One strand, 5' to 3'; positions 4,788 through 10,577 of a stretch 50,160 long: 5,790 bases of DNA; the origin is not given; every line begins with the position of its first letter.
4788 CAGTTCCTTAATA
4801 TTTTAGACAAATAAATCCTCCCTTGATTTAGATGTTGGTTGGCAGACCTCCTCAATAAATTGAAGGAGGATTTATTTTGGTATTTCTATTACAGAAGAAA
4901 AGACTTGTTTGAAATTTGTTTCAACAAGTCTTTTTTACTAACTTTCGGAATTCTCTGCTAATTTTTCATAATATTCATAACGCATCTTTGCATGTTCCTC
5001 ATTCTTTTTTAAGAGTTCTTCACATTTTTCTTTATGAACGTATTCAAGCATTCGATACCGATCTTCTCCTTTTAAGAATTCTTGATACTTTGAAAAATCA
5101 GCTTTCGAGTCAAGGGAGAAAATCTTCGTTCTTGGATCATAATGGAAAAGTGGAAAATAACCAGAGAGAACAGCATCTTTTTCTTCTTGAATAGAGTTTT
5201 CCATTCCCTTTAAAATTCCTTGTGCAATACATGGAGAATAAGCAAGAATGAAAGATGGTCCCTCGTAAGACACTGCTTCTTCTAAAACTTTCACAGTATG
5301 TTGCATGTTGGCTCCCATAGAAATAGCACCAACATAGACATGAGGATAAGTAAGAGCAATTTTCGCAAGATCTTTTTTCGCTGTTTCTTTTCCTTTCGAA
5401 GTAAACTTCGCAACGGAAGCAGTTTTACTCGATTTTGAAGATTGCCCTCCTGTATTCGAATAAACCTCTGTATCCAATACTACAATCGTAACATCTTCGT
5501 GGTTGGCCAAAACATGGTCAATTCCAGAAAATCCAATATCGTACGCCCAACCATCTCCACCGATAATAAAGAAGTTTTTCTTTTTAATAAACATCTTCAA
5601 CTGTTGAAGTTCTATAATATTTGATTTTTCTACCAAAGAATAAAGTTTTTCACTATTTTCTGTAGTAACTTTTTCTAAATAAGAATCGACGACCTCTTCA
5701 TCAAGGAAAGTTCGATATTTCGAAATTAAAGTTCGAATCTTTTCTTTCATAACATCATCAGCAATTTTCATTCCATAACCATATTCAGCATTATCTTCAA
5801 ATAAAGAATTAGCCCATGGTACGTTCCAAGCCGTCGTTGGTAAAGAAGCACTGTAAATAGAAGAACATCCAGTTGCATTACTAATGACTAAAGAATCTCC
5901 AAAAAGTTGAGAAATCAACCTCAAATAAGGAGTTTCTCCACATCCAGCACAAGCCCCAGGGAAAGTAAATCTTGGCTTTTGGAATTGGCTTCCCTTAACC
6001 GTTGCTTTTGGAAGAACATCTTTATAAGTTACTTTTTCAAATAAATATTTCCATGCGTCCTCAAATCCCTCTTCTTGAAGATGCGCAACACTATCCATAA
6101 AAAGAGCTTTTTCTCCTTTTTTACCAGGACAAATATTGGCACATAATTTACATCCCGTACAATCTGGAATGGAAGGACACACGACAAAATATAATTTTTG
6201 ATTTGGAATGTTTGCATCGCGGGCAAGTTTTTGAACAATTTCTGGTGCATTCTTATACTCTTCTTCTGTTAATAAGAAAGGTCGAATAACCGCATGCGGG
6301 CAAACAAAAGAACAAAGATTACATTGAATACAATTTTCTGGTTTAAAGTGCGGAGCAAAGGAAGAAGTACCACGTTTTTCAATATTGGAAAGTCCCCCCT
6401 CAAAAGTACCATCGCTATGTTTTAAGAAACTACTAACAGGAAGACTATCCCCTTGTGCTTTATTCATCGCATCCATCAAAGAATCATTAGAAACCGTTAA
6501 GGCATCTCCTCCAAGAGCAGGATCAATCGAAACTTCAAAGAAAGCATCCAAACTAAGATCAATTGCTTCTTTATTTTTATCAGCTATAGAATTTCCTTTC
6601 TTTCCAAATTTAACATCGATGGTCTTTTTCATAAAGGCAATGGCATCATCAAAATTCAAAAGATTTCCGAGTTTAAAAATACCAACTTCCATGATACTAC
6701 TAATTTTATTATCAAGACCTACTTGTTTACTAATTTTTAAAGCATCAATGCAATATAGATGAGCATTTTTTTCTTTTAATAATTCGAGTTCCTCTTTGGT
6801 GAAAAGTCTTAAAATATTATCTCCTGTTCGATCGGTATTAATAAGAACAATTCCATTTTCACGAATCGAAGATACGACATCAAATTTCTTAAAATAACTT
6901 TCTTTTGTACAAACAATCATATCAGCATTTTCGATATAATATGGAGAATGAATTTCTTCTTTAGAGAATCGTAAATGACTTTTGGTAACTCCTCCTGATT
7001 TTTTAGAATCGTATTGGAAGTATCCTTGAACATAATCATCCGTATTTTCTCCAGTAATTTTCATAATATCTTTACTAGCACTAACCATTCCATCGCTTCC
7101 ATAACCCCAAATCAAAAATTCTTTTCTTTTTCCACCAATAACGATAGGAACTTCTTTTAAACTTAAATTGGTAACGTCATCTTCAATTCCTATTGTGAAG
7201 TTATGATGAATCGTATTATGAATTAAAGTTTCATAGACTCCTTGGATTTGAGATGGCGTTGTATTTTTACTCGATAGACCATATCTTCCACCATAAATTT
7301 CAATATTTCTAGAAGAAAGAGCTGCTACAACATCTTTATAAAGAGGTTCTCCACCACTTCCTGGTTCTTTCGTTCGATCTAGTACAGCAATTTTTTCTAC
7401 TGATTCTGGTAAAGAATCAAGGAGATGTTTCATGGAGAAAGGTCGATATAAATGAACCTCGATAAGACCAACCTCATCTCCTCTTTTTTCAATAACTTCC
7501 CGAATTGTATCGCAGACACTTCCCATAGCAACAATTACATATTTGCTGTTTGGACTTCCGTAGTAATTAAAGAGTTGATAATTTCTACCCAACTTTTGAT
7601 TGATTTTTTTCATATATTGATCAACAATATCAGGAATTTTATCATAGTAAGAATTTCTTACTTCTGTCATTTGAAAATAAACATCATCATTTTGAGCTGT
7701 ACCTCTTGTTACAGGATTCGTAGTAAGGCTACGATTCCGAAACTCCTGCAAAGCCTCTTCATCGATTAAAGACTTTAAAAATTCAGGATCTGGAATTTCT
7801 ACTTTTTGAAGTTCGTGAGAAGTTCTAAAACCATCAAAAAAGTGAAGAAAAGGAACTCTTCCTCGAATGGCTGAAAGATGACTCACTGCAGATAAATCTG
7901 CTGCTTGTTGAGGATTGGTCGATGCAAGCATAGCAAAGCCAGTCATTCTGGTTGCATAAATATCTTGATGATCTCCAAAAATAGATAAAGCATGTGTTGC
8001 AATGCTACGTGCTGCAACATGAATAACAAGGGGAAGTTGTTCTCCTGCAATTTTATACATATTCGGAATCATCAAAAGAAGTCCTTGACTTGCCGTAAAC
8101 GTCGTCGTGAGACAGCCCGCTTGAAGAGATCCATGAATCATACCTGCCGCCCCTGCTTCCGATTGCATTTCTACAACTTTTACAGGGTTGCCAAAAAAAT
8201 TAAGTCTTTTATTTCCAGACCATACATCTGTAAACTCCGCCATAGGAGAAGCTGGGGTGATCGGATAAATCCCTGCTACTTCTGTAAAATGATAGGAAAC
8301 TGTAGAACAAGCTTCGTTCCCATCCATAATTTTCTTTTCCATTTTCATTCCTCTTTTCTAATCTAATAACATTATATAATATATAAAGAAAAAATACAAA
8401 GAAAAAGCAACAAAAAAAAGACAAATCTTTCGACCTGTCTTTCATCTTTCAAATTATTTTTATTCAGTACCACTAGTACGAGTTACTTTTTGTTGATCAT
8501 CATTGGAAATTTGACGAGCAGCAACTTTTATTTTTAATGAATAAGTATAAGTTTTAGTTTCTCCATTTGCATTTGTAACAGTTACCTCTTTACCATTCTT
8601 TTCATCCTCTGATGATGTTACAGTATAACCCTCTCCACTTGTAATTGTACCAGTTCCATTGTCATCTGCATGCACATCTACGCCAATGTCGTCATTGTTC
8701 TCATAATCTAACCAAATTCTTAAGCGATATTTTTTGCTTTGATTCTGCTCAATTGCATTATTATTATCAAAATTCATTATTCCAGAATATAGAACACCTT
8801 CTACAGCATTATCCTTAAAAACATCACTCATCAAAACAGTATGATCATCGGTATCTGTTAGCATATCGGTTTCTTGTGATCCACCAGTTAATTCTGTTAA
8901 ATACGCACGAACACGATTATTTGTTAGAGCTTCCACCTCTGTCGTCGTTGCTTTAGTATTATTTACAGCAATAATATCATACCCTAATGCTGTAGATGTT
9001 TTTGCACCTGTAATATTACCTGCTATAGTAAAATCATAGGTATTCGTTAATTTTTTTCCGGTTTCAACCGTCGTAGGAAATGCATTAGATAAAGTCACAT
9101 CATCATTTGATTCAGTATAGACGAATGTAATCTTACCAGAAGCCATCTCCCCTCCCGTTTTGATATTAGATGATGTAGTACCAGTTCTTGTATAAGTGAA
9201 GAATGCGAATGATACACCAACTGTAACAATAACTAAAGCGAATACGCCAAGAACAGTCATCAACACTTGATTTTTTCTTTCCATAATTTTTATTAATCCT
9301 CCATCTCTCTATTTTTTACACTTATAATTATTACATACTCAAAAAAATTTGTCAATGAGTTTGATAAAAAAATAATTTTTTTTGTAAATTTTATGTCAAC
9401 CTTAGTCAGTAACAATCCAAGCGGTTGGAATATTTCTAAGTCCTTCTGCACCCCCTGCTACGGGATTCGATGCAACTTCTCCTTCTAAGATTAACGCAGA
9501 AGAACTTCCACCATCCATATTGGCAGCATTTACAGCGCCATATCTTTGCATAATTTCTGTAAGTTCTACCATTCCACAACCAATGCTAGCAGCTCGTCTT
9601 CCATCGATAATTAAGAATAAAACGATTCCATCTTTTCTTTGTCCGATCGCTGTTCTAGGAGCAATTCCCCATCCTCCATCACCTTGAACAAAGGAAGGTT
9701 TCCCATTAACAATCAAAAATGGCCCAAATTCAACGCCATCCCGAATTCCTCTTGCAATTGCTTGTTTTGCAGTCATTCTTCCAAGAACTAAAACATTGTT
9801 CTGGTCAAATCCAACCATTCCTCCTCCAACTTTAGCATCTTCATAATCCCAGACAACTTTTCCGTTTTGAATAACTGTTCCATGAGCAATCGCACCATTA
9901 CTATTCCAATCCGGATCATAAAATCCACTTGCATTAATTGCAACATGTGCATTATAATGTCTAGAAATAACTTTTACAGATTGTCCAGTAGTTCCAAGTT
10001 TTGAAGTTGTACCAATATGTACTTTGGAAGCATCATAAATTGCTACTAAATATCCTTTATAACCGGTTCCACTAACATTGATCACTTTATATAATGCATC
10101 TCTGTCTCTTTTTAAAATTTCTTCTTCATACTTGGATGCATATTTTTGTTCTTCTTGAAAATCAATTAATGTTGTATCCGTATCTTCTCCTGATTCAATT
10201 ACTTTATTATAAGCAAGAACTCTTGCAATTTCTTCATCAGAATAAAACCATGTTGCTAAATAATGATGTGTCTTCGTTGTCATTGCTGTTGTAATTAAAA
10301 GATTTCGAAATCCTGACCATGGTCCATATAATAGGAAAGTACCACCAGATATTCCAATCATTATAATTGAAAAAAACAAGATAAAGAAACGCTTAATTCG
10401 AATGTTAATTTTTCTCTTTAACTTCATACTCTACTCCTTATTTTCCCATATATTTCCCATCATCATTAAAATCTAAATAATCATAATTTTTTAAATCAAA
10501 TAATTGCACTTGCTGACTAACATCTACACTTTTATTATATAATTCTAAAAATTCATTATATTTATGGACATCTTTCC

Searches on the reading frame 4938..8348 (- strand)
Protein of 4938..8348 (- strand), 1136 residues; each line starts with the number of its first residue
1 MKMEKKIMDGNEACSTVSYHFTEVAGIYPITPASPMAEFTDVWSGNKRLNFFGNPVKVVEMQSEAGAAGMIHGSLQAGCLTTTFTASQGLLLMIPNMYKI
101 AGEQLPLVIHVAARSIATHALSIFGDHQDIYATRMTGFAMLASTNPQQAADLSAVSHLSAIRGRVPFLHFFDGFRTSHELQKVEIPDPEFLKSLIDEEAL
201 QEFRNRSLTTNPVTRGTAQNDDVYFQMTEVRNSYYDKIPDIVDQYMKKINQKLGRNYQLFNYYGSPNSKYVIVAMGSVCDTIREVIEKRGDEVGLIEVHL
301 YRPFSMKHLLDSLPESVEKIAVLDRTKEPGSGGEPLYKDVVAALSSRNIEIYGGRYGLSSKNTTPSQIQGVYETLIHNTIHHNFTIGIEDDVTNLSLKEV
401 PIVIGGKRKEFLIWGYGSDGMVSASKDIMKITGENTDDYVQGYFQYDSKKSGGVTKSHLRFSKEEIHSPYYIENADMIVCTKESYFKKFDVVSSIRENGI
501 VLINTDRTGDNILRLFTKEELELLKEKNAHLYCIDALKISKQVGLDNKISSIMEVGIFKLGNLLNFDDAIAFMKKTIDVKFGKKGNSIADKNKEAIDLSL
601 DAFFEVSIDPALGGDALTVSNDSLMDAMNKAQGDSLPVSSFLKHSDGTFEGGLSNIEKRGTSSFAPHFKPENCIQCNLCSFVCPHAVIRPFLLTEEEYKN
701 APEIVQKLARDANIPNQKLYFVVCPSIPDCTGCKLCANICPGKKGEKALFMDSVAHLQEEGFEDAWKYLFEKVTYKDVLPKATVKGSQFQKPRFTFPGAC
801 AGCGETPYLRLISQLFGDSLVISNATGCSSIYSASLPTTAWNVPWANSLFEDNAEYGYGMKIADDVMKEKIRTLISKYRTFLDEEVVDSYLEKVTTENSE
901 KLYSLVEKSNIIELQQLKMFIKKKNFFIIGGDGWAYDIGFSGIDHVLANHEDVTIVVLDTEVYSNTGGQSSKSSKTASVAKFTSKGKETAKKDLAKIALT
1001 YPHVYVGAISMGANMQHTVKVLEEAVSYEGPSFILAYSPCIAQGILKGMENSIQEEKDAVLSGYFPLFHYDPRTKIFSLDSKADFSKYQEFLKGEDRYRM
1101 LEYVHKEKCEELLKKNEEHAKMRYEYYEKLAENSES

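Call 71: search_protein_families(library=pfam, proteins=[window:4938-8348:-], max_evalue=0.00001)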
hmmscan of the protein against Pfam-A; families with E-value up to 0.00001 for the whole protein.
window:4938-8348:- (1136 aa): 6 families
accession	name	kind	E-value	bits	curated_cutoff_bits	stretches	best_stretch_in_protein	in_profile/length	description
PF01855.24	POR_N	-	1.4e-72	244.6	27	1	21-247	6-231/231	Pyruvate flavodoxin/ferredoxin oxidoreductase, thiamine diP-bdg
PF01558.24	POR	-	4.7e-26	92.4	27.4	1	417-598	1-170/173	Pyruvate ferredoxin/flavodoxin oxidoreductase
PF17147.9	PFOR_II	-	1.4e-13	51.5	27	1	269-367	2-101/102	Pyruvate:ferredoxin oxidoreductase core domain II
PF02775.26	TPP_enzyme_C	-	2e-09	37.9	21.9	1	923-1034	46-149/151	Thiamine pyrophosphate enzyme, C-terminal TPP binding domain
PF10371.14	EKR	-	2.4e-09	37.3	27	1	624-661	19-54/55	Domain of unknown function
PF13183.11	Fer4_8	-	9.3e-06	26.5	27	0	671-741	3-65/68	4Fe-4S dicluster domain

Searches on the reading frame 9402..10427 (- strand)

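Call 71: search_protein_families(library=pfam, proteins=[window:9402-10427:-], max_evalue=0.00001)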
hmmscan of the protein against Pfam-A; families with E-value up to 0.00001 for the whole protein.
window:9402-10427:- (341 aa): 1 family
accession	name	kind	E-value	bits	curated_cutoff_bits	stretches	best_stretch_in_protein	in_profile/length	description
PF09992.14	NAGPA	-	9.9e-43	146.7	25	1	159-340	2-169/169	Phosphodiester glycosidase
